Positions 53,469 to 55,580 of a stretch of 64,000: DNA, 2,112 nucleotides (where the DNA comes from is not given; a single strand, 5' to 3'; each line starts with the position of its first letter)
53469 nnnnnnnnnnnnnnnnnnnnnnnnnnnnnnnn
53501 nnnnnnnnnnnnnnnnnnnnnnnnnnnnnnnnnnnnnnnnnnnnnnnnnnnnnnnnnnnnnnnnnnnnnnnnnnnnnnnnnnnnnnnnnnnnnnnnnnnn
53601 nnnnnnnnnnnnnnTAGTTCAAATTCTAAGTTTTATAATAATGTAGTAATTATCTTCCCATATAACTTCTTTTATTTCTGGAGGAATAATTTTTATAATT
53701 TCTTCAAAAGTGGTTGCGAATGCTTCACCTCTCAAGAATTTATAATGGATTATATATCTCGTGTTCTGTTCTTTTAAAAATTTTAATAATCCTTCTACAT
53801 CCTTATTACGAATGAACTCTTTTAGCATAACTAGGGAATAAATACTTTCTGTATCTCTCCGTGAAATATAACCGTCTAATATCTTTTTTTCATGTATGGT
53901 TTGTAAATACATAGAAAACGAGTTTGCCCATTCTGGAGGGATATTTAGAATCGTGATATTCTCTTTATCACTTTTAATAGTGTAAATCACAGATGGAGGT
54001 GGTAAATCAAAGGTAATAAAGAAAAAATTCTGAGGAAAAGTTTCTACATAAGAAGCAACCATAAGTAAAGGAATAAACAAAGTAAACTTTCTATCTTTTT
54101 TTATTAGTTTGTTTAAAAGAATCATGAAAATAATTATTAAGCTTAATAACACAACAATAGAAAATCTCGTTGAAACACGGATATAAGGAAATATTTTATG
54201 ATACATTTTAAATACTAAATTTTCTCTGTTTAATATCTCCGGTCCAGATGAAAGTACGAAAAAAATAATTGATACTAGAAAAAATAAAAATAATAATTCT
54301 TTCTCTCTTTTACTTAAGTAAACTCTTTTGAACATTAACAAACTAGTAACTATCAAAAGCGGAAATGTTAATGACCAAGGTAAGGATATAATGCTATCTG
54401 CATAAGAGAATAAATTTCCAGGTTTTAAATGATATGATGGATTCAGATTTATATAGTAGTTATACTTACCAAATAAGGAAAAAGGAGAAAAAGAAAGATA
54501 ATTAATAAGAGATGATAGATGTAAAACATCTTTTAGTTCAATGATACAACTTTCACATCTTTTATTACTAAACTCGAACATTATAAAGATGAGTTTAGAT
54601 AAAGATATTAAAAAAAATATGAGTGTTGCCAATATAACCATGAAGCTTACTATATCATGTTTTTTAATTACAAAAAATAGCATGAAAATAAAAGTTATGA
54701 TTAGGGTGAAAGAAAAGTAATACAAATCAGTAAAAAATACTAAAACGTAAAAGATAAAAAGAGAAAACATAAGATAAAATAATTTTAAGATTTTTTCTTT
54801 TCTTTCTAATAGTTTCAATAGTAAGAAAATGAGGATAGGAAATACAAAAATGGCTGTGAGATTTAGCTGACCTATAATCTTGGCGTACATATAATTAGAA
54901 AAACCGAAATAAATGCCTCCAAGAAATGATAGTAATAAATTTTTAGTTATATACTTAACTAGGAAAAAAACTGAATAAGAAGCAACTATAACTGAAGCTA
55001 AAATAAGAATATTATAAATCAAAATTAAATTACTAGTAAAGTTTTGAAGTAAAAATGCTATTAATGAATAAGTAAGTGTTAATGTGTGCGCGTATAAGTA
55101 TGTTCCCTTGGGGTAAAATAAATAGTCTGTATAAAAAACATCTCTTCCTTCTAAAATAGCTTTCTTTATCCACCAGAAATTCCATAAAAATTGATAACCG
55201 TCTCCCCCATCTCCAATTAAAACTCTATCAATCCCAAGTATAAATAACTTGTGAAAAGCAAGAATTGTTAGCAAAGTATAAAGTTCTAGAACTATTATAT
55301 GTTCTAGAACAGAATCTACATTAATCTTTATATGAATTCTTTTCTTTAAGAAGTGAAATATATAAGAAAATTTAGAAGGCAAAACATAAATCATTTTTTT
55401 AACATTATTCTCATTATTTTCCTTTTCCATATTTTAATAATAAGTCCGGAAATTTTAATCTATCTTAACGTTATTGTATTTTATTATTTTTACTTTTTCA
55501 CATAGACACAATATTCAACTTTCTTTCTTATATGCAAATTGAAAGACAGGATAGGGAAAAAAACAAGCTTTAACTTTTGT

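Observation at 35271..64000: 29-kb surface-glycosylation island dense in GT-C paralogs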

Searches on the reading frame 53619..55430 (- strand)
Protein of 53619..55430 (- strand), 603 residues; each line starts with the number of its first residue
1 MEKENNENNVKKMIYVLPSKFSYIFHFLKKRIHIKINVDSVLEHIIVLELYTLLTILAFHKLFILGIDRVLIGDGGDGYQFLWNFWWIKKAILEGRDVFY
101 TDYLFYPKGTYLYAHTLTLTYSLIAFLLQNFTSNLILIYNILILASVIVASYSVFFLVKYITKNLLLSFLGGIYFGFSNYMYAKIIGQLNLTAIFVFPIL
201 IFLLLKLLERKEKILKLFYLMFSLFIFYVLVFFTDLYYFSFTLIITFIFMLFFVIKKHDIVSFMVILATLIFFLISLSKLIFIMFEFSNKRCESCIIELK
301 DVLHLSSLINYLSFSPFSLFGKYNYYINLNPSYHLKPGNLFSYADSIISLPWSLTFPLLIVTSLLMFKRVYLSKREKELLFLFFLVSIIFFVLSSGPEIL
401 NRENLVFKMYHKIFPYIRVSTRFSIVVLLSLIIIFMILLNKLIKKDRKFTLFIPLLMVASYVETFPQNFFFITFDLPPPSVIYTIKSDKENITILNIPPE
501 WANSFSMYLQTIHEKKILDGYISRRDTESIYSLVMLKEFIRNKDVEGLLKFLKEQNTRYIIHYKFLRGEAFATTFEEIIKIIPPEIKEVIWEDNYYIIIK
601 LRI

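Call 5: search_protein_families(library=pfam, proteins=[window:53619-55430:-], max_evalue=0.01)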
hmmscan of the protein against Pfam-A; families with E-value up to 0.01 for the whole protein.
window:53619-55430:- (603 aa): 0 families

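Call 9: search_protein_families(library=ncbifam, proteins=[window:53619-55430:-], max_evalue=0.1)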
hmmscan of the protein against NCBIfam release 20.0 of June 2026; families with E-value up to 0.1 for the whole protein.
window:53619-55430:- (603 aa): 0 families

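Call 10: search_solved_structures(query=window:53619-55430:-, max_evalue=10)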
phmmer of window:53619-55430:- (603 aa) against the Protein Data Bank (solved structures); distinct sequences matched with E-value up to 10: 0.

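Call 12: find_homologous_proteins(query=window:53619-55430:-)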
Query window:53619-55430:- (603 aa): 19 proteins with E <= 0.001 among 8000 candidates.
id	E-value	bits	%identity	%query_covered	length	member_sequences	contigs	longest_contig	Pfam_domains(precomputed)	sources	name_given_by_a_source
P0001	0.0e+0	1193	95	99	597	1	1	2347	-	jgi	jgi:hypothetical protein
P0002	4.3e-251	853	67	99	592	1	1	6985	-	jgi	jgi:hypothetical protein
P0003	2.0e-209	715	59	99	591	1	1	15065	-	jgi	jgi:hypothetical protein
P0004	1.4e-85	306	39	92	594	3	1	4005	-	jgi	jgi:hypothetical protein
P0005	1.6e-85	306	58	33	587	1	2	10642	-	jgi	-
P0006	7.2e-79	284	61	34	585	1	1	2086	PF19830.5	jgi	jgi:hypothetical protein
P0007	4.9e-78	282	36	87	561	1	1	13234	-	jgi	jgi:hypothetical protein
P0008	6.9e-78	281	35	92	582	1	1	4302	-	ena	-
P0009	1.8e-76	276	38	88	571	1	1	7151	-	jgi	jgi:hypothetical protein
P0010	6.0e-73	265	59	33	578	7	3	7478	PF19830.5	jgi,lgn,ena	jgi:hypothetical protein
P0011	4.3e-72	262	59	34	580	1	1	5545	PF19830.5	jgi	jgi:hypothetical protein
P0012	2.3e-71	260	37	87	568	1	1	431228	-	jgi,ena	-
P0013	4.0e-70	255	37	87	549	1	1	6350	-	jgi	jgi:hypothetical protein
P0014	2.6e-69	253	53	31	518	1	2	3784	-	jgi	-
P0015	6.7e-51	192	53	34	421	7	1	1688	-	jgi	jgi:hypothetical protein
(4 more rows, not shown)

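Call 18: search_protein_families(library=pfam, alignment_id=A1, max_evalue=0.01)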
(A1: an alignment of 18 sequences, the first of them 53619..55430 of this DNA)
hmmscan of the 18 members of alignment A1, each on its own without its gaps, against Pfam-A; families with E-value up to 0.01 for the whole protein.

A. member 1, window:53619-55430:- (603 aa): 0 families

B. families by the number of members that match (of 18 scanned): 0 families

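Call 20: find_encoding_contigs(protein=P0012, flank=10000, max_places=3)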
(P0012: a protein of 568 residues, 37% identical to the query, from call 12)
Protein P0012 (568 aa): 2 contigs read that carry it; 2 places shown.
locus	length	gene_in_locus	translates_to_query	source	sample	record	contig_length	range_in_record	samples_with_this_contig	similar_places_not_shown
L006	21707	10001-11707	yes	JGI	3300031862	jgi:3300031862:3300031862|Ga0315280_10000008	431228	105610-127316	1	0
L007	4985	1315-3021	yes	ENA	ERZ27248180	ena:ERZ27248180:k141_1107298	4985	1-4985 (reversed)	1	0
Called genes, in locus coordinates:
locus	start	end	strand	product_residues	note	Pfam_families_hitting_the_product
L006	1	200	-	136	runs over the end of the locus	-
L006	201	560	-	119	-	-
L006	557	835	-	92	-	-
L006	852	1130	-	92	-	-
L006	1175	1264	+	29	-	-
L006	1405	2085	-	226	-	PF14528:LAGLIDADG_3 (faint), PF03161:LAGLIDADG_2 (weak)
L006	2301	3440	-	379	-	-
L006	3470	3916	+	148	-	-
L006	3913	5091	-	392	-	-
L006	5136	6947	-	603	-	PF26626:DUF8201 (weak), PF13231:PMT_2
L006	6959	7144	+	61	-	-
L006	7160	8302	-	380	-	PF00534:Glycos_transf_1, PF02350:Epimerase_2 (faint), PF13692:Glyco_trans_1_4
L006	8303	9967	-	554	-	-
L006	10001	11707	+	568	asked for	-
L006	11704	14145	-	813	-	PF16317:Glyco_hydro_99 (faint)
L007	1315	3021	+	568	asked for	-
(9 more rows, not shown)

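Call 21: find_encoding_contigs(protein=P0003, flank=10000, max_places=3)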
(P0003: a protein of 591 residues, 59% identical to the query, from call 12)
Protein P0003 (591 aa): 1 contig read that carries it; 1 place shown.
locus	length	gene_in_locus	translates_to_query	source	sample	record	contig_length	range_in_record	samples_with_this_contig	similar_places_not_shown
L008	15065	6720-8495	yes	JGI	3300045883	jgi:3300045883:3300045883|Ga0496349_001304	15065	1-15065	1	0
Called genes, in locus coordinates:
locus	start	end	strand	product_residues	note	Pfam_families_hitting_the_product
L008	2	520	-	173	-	?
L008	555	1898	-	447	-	-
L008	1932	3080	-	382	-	PF13439:Glyco_transf_4 (faint), PF00534:Glycos_transf_1, PF13692:Glyco_trans_1_4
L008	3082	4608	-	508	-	-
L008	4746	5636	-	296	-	PF16561:AMPK1_CBM (faint)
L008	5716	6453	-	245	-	PF07953:Toxin_R_bind_N, PF02973:Sialidase (faint), PF13385:Laminin_G_3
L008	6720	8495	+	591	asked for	-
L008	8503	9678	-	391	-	PF14307:Glyco_tran_WbsX, PF16317:Glyco_hydro_99, PF03659:Glyco_hydro_71 (weak)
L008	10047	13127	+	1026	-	-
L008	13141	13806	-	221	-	-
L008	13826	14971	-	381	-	PF13439:Glyco_transf_4, PF13579:Glyco_trans_4_4, PF20706:GT4-conflict (weak), PF00534:Glycos_transf_1, PF13692:Glyco_trans_1_4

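Call 30: predict_structure(alignment_id=A1)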
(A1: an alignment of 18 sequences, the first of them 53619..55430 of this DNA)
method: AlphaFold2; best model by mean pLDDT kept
length: 603 residues; sequences in the alignment: 18
mean_pLDDT: 84.4   pTM: 0.86
mean pLDDT of the five models: 84.4, 83.8, 81.9, 81.7, 75.5
residues with pLDDT >= 90: 310; 70-90: 195; 50-70: 77; < 50: 21
segments of 3 or more residues with pLDDT < 50: 332-340, 522-529
pLDDT, mean of each block of 10 residues (from residue 1): 62 69 62 66 92 95 91 82 90 85 64 65 93 94 96 98 97 95 86 95 89 81 95 91 97 92 94 92 74 62 74 85 72 46 75 95 94 95 97 87 87 84 95 98 94 95 85 81 90 83 74 82 47 83 92 91 72 81 93 92 86
secondary structure, 60 per line:
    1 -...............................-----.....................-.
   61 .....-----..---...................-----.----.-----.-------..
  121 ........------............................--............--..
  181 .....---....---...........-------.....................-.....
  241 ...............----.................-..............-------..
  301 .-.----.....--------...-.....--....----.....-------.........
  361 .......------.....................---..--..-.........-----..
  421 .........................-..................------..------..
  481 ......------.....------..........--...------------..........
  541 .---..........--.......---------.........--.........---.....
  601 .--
elements in order: H2-32 H38-58 H60-65 H76-94 H119-128 H135-162 H165-176 H179-185 H189-192 H196-206 H214-234 H236-255 H260-276 H278-291 H308-312 H325-329 H332-335 H340-344 H352-367 H374-394 H405-413 H420-445 H447-464 H479-486 E493-497 H504-513 E516-518 H531-541 H545-554 E557-563 H573-581 E587-592 E596-601

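Call 35: fold_search(library=pdb, model_id=the predicted structure)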
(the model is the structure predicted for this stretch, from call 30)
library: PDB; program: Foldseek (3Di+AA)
matches with E <= 10: 183; with E <= 0.001: 18
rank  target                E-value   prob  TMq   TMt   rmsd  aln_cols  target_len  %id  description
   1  8b6l_I                2.6e-07  1.00  0.46  0.42  18.9       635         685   14  Subtomogram average of the human Sec61-TRAP-OSTA-translocon (released 2022-12-07)
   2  6ftg_5                6.2e-07  1.00  0.46  0.44  19.1       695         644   12  Subtomogram average of OST-containing ribosome-translocon complexes from canine rough microsomal membranes (released 2018-03-21)
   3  7zlh_A                1.2e-06  1.00  0.46  0.44  16.2       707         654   15  Cryo-EM structure of C-mannosyltransferase CeDPY19, in apo state, bound to CMT2-Fab and anti-Fab nanobody (released 2023-01-11)
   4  8age_A                2.6e-06  1.00  0.45  0.42  11.2       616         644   12  Structure of yeast oligosaccharylransferase complex with acceptor peptide bound (released 2022-12-07)
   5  7zli_A                4.4e-06  1.00  0.48  0.45  16.0       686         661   12  Cryo-EM structure of C-mannosyltransferase CeDPY19, in complex with Dol25-P-Man and bound to CMT2-Fab and anti-Fab nan (released 2023-01-11)
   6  8pn9_A                6.0e-06  1.00  0.46  0.43  18.7       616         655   12  Structure of human oligosaccharyltransferase OST-A complex bound to NGI-1 (released 2024-05-08)
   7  6s7t_A                1.8e-05  1.00  0.44  0.38  18.2       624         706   13  Cryo-EM structure of human oligosaccharyltransferase complex OST-B (released 2019-12-18)
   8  7e9s_A                2.4e-05  1.00  0.41  0.31  19.0       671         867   10  Archaeal oligosaccharyltransferase AglB from Archaeoglobus fulgidus in complex with an inhibitory peptide and a dolich (released 2021-09-08)
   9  5ogl_A                2.7e-05  1.00  0.36  0.32  12.9       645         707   12  Structure of bacterial oligosaccharyltransferase PglB in complex with an acceptor peptide and an lipid-linked oligosac (released 2017-10-25)
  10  6gxc_A                5.1e-05  1.00  0.39  0.34  12.2       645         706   12  Bacterial oligosaccharyltransferase PglB in complex with an inhibitory peptide and a reactive lipid-linked oligosaccha (released 2018-11-14)
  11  3waj                  9.6e-05  1.00  0.43  0.35  14.2       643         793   12  Crystal structure of the Archaeoglobus fulgidus oligosaccharyltransferase (O29867_ARCFU) complex with Zn and sulfate (released 2013-10-30)
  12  6w98_A                1.8e-04  1.00  0.50  0.26   7.8       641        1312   11  Single-Particle Cryo-EM Structure of Arabinofuranosyltransferase AftD from Mycobacteria (released 2020-05-13)
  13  5gmy_A                1.8e-04  1.00  0.44  0.34  11.2       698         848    9  Crystal structure of the Archaeoglobus fulgidus oligosaccharyltransferase (O29867_ARCFU) tethered with an acceptor pep (released 2017-02-01)
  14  6wby                  2.0e-04  1.00  0.52  0.28   7.2       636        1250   11  Single-Particle Cryo-EM Structure of Arabinofuranosyltransferase AftD from Mycobacteria, Mutant R1389S Class 2 (released 2020-05-13)
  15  3wak                  2.7e-04  1.00  0.44  0.33  18.5       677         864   12  Crystal structure of the Archaeoglobus fulgidus oligosaccharyltransferase (O29867_ARCFU) in the apo form (released 2013-10-30)
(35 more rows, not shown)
